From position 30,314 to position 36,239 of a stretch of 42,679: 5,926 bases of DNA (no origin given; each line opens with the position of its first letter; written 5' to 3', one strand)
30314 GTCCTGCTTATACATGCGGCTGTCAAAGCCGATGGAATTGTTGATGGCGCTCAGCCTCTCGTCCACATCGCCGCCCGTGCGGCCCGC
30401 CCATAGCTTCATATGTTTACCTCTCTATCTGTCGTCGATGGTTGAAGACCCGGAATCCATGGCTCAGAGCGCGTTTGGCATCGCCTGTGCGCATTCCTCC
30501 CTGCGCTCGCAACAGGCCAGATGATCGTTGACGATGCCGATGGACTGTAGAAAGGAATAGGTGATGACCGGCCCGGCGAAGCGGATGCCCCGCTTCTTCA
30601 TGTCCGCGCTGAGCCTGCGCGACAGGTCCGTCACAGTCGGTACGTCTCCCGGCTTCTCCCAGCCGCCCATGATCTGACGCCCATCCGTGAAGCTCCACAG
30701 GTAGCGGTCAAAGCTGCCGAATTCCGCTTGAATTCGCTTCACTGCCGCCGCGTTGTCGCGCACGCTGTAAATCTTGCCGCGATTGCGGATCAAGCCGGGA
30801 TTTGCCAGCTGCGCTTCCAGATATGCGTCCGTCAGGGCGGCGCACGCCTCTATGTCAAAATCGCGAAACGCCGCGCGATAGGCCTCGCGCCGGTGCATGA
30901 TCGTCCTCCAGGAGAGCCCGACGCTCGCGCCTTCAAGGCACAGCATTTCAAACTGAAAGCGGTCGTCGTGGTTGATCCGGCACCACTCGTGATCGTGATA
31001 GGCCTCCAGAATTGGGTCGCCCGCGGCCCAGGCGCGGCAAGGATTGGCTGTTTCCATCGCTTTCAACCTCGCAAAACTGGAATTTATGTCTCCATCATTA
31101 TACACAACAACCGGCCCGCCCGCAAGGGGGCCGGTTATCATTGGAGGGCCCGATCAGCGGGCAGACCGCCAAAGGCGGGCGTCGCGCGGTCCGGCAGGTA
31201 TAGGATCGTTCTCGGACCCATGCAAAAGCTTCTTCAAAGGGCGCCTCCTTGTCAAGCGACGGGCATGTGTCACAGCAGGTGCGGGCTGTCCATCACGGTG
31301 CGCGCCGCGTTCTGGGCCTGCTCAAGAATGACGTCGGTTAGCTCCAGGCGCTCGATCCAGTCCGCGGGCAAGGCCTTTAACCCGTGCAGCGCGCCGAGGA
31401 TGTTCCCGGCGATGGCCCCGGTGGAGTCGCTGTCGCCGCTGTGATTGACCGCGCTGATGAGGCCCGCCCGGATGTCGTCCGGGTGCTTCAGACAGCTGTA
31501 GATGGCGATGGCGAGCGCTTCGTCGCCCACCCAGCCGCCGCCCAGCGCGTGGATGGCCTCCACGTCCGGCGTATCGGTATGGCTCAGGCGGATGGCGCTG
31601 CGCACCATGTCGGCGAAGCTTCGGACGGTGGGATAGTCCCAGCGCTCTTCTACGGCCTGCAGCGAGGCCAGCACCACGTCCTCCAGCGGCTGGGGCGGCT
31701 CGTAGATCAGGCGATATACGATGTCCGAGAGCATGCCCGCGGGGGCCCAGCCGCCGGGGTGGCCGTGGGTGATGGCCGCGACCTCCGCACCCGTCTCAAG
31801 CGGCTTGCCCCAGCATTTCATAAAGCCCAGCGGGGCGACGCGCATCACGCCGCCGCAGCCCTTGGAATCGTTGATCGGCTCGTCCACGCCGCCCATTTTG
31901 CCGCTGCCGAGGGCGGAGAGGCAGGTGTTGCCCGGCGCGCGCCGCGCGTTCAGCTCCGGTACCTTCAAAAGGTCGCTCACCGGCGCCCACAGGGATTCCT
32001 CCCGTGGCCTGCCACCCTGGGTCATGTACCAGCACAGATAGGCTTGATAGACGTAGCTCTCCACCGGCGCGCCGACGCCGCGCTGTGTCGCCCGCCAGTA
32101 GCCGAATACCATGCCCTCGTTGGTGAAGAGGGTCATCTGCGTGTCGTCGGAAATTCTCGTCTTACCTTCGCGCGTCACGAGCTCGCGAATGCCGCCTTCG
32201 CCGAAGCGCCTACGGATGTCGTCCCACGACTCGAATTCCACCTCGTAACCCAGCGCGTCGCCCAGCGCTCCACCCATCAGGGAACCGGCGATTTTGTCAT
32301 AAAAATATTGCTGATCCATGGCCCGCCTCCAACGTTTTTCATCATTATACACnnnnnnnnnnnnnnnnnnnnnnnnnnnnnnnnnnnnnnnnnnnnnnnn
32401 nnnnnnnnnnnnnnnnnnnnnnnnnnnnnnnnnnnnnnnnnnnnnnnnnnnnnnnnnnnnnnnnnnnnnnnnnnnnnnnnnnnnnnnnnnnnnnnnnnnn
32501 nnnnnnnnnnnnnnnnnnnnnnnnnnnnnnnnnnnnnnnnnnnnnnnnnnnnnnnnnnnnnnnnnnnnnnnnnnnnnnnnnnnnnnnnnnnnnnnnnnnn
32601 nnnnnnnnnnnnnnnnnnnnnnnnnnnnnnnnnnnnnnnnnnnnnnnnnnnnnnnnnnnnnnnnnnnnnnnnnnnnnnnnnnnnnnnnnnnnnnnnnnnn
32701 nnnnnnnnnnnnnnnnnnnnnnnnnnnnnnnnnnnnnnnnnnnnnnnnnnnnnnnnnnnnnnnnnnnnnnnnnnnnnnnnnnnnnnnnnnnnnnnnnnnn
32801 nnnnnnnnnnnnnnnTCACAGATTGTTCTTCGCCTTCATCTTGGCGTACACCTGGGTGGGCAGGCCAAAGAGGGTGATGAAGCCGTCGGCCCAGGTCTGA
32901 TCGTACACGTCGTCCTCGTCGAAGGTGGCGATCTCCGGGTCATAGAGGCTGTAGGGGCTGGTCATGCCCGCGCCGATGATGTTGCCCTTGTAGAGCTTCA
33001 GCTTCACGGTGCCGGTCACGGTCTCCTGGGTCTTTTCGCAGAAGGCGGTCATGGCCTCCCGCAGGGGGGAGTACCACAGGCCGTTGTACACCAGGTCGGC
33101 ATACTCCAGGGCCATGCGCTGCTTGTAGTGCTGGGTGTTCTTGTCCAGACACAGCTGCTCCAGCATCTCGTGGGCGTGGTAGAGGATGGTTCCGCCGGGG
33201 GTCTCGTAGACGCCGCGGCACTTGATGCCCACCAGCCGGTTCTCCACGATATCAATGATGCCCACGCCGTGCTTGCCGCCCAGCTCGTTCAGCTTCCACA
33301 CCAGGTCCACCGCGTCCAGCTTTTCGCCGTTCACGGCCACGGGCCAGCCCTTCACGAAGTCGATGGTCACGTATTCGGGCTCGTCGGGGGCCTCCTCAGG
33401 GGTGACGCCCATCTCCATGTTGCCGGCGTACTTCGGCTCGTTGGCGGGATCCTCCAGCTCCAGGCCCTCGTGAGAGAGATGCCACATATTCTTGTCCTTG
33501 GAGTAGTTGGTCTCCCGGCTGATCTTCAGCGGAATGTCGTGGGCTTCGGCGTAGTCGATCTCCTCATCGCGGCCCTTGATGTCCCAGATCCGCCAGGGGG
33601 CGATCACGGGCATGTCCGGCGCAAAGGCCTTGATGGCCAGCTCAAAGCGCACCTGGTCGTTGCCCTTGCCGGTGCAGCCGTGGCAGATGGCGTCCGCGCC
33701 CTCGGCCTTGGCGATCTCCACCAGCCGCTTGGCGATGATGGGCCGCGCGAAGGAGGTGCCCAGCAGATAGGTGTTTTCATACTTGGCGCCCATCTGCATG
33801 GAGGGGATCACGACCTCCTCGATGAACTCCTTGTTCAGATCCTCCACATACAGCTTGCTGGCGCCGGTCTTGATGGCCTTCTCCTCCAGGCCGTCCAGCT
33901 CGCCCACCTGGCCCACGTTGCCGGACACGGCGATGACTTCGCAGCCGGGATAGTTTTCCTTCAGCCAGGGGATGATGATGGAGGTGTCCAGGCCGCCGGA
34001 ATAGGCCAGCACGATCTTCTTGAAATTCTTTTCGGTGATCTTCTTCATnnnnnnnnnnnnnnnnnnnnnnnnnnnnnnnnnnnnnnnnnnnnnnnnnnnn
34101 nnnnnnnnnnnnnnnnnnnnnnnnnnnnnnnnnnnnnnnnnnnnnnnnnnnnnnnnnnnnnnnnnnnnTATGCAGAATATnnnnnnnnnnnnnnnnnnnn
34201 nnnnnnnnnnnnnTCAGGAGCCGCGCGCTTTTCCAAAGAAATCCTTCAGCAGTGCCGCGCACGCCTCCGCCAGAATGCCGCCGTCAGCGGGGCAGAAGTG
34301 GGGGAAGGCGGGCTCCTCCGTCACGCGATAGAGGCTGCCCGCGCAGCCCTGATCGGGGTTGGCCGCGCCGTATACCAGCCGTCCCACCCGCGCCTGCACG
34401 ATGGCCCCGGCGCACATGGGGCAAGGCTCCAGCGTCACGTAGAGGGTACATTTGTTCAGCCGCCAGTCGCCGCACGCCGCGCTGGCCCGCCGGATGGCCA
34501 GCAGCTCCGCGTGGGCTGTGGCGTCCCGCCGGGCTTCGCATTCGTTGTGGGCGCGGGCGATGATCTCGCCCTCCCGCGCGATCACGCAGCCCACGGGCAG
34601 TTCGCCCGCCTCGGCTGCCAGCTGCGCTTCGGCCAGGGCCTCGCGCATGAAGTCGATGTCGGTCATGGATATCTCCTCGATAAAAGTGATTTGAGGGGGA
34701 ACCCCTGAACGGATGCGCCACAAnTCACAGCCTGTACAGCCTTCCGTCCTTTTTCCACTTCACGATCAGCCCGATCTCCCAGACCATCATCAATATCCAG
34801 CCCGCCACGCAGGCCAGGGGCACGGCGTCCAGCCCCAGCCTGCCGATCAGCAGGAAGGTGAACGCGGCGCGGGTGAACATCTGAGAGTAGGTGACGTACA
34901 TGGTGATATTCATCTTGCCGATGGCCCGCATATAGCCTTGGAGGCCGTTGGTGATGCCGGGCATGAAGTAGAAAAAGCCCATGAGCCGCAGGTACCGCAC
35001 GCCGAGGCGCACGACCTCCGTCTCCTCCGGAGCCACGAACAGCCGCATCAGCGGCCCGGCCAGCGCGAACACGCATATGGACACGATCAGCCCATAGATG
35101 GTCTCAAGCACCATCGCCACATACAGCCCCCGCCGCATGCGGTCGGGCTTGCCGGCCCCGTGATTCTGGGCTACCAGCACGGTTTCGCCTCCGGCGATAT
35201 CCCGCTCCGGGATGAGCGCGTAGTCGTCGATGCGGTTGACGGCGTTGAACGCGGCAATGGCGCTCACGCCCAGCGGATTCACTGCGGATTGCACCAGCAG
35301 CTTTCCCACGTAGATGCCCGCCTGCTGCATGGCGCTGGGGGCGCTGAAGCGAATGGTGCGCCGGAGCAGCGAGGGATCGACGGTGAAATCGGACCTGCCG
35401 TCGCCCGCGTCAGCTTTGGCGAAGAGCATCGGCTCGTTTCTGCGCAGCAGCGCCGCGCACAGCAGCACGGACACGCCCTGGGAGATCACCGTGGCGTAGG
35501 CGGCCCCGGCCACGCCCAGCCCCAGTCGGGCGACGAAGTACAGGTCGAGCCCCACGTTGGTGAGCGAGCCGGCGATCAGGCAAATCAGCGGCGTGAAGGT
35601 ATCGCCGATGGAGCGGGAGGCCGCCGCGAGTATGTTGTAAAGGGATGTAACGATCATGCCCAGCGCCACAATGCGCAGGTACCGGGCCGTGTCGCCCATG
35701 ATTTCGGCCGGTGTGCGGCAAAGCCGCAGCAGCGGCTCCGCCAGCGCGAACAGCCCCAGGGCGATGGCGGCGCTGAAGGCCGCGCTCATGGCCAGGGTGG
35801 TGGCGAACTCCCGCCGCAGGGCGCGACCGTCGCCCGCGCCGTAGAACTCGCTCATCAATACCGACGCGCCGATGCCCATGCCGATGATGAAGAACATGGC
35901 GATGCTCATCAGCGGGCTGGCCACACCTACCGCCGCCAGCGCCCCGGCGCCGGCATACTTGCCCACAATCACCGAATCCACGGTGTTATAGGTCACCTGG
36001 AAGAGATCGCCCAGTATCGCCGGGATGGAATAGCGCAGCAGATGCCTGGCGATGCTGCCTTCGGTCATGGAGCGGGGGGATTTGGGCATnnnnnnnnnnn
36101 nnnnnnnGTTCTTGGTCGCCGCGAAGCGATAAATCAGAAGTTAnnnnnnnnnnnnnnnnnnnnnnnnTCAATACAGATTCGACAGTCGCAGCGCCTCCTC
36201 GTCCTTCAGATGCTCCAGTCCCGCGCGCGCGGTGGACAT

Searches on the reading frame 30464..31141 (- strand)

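Call 8: search_protein_families(library=pfam, proteins=[window:30464-31141:-], max_evalue=0.001)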
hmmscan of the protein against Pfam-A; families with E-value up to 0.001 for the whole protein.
window:30464-31141:- (225 aa): 1 family
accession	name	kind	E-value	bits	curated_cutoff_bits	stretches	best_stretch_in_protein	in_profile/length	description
PF03352.18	Adenine_glyco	-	1.3e-66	224.3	25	1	38-213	1-176/177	Methyladenine glycosylase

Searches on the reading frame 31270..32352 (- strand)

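Call 9: search_protein_families(library=pfam, proteins=[window:31270-32352:-], max_evalue=0.001)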
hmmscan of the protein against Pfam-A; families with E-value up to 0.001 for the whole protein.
window:31270-32352:- (360 aa): 1 family
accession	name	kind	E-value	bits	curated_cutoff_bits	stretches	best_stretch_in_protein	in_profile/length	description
PF03747.19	ADP_ribosyl_GH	-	1.6e-59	202.4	26.2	1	23-330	1-286/287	ADP-ribosylglycohydrolase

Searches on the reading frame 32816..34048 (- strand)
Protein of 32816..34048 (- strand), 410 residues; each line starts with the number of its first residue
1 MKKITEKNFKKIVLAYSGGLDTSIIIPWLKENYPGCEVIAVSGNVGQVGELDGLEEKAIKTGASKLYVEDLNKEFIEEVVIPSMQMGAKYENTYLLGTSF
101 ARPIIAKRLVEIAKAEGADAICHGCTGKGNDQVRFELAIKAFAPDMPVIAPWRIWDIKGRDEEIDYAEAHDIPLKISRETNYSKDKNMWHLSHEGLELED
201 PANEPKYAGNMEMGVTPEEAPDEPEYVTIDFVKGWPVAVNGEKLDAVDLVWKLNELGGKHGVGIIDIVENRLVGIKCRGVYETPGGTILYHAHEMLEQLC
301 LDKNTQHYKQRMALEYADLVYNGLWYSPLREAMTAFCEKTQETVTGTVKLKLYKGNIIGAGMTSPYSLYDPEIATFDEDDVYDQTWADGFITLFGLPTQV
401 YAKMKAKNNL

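Call 28: search_protein_families(library=pfam, proteins=[window:32816-34048:-], max_evalue=0.001)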
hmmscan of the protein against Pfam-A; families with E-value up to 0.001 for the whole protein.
window:32816-34048:- (410 aa): 2 families
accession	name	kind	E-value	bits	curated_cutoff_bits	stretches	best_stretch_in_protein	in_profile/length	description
PF20979.2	Arginosuc_syn_C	-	1.3e-79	267.3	27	1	182-401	1-219/219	Arginosuccinate synthase C-terminal domain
PF00764.25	Arginosuc_synth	-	2.3e-61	207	27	1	11-173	1-162/162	Arginosuccinate synthase N-terminal HUP domain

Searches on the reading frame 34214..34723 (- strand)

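Call 28: search_protein_families(library=pfam, proteins=[window:34214-34723:-], max_evalue=0.001)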
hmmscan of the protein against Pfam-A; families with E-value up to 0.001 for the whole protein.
window:34214-34723:- (169 aa): 4 families
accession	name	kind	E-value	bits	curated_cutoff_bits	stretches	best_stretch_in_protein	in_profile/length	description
PF14437.12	MafB19-deam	-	3e-40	137.8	27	1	23-167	4-142/142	MafB19-like deaminase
PF00383.29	dCMP_cyt_deam_1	-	1.2e-29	102.6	25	1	22-119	4-101/102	Cytidine and deoxycytidylate deaminase zinc-binding region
PF14439.12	Bd3614-deam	-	4.7e-07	30.2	38.5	1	46-126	13-94/113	Bd3614-like deaminase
PF18750.7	SNAD4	-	0.00029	21.3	27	1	63-110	25-73/130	Secreted Novel AID/APOBEC-like Deaminase 4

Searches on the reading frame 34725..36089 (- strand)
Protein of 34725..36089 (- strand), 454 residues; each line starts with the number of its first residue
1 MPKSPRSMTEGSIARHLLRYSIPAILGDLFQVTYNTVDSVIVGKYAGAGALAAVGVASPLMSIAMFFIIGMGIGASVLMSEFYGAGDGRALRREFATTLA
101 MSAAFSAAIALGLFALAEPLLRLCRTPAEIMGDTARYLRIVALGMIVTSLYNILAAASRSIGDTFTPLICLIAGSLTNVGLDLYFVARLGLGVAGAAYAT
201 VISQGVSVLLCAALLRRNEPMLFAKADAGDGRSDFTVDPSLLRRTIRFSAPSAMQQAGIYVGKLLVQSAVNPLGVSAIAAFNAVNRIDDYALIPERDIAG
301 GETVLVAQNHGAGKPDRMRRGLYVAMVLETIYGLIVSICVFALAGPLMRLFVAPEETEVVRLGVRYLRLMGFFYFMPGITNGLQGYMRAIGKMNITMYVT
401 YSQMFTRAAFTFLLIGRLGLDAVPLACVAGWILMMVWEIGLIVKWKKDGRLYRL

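Call 28: search_protein_families(library=pfam, proteins=[window:34725-36089:-], max_evalue=0.001)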
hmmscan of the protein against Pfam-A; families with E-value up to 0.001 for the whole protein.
window:34725-36089:- (454 aa): 4 families
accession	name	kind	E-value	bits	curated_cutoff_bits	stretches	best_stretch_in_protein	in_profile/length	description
PF01554.23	MatE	-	7.2e-57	192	24.9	2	23-182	1-159/161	MatE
PF03023.19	MurJ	-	2.1e-11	43.6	27.4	1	3-223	185-407/451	Lipid II flippase MurJ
PF13440.11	Polysacc_synt_3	-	7.3e-09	35.7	23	1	3-123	163-282/293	Polysaccharide biosynthesis protein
PF01943.22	Polysacc_synt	-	4.2e-06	26.8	28.2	0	15-72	205-262/274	Polysaccharide biosynthesis protein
